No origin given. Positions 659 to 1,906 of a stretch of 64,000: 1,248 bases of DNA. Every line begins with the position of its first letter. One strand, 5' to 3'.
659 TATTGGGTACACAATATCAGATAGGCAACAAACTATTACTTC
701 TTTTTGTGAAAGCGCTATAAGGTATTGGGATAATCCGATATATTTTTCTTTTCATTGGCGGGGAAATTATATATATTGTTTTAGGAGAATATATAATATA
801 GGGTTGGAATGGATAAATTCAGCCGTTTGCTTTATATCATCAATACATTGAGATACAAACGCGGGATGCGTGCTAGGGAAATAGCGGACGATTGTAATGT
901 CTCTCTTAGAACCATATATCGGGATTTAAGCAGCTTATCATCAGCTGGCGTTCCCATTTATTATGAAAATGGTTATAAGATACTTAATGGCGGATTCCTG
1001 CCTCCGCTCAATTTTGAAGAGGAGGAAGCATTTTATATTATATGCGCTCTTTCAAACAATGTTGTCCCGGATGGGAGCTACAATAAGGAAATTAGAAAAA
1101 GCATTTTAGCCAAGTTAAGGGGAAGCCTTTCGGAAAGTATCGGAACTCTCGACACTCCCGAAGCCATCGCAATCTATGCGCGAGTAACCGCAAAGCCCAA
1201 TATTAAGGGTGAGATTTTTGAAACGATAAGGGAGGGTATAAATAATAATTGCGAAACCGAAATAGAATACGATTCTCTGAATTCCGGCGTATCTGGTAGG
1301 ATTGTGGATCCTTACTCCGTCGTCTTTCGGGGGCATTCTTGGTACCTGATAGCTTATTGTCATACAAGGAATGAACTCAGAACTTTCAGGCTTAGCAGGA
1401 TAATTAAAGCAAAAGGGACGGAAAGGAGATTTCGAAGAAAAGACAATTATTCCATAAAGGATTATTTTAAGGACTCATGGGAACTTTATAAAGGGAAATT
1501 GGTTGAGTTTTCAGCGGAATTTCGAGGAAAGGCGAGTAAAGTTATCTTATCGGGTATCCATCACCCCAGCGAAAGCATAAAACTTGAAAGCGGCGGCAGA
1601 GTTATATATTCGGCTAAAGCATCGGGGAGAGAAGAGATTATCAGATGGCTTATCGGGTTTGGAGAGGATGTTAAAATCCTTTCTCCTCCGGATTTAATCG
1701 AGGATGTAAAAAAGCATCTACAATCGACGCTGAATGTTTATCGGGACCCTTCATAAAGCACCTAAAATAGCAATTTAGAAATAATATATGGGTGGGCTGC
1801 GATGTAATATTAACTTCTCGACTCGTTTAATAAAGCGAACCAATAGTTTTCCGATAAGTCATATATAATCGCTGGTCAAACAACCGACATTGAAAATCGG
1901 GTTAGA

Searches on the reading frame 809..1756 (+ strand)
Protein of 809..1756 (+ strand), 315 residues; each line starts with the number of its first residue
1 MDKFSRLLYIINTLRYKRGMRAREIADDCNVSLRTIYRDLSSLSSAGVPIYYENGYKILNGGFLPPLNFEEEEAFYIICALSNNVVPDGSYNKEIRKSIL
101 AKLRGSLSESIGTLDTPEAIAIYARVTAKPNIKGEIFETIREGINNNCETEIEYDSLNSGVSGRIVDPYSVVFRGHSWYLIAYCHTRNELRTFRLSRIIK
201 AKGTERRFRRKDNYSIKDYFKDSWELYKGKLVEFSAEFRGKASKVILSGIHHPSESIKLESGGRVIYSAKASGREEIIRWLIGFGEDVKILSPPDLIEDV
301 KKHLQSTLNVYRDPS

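Call 24: find_encoding_contigs(protein=window:809-1756:+, flank=10000, max_places=1)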
Protein window:809-1756:+ (315 aa): 2 contigs read that carry it; 1 place shown.
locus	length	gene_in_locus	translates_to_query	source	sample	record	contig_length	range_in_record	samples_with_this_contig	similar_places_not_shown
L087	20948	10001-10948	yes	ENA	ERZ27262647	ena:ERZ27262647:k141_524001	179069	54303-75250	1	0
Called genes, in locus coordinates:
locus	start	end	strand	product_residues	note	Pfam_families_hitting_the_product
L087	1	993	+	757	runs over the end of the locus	PF01751:Toprim, PF01131:Topoisom_bac, PF01396:Zn_ribbon_Top1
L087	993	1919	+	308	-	PF02899:Phage_int_SAM_1, PF13495:Phage_int_SAM_4, PF00589:Phage_integrase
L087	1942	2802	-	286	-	PF13385:Laminin_G_3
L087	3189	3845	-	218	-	PF00085:Thioredoxin (faint), PF13098:Thioredoxin_2 (weak), PF23357:DUF7088 (faint), PF13192:Thioredoxin_3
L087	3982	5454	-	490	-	PF16980:CitMHS_2, PF03600:CitMHS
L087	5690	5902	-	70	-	-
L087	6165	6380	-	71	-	-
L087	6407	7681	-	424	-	PF18990:DUF5723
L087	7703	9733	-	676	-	-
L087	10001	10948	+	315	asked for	PF08279:HTH_11, PF13280:WYL, PF25583:WCX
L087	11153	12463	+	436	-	PF15714:SpoVT_C (faint), PF01590:GAF, PF13185:GAF_2 (weak), PF07228:SpoIIE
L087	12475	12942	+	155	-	PF13581:HATPase_c_2, PF02518:HATPase_c (weak)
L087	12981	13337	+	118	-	PF01740:STAS, PF13466:STAS_2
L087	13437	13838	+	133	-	PF00072:Response_reg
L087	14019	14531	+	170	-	PF00072:Response_reg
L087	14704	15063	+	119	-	-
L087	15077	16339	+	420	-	PF00989:PAS, PF08448:PAS_4, PF13188:PAS_8 (weak), PF13426:PAS_9, PF00512:HisKA, PF02518:HATPase_c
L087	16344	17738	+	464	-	PF00072:Response_reg, PF00158:Sigma54_activat, PF14532:Sigma54_activ_2, PF07728:AAA_5, PF00004:AAA (weak), PF25601:AAA_lid_14, PF02954:HTH_8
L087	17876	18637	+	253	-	PF20560:MotA_N, PF01618:MotA_ExbB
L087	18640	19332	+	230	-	PF13677:MotB_plug, PF00691:OmpA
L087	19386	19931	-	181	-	PF21176:RecR_HhH, PF02132:RecR_ZnF, PF01751:Toprim, PF13662:Toprim_4, PF21175:RecR_C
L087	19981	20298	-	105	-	PF02575:YbaB_DNA_bd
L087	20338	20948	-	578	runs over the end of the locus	PF13177:DNA_pol3_delta2, PF13401:AAA_22 (weak), PF00004:AAA, PF07728:AAA_5 (faint), PF22608:DNAX_ATPase_lid, PF12169:DNA_pol3_gamma3, PF11490:DNA_pol3_a_NII (weak)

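Call 35: search_protein_families(library=ncbifam, proteins=[L087:6407-7681:-, L087:7703-9733:-], max_evalue=0.001)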
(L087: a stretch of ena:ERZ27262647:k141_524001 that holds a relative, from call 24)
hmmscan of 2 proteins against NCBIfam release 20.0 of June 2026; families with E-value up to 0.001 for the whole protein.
L087:6407-7681:- (424 aa): 1 family
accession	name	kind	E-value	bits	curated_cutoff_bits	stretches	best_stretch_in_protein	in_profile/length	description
NF033709.1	PorV_fam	subfamily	4.3e-06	26.5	90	1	35-89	11-70/326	PorV/PorQ family protein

L087:7703-9733:- (676 aa): 0 families

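Call 36: search_protein_families(library=pfam, proteins=[L087:1942-2802:-], max_evalue=0.001)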
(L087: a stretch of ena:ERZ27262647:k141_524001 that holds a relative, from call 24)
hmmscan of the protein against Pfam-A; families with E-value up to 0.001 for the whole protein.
L087:1942-2802:- (286 aa): 1 family
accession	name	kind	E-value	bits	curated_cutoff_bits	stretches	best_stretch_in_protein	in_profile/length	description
PF13385.13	Laminin_G_3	-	2.3e-11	44.5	27.6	1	104-269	5-150/151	Concanavalin A-like lectin/glucanases superfamily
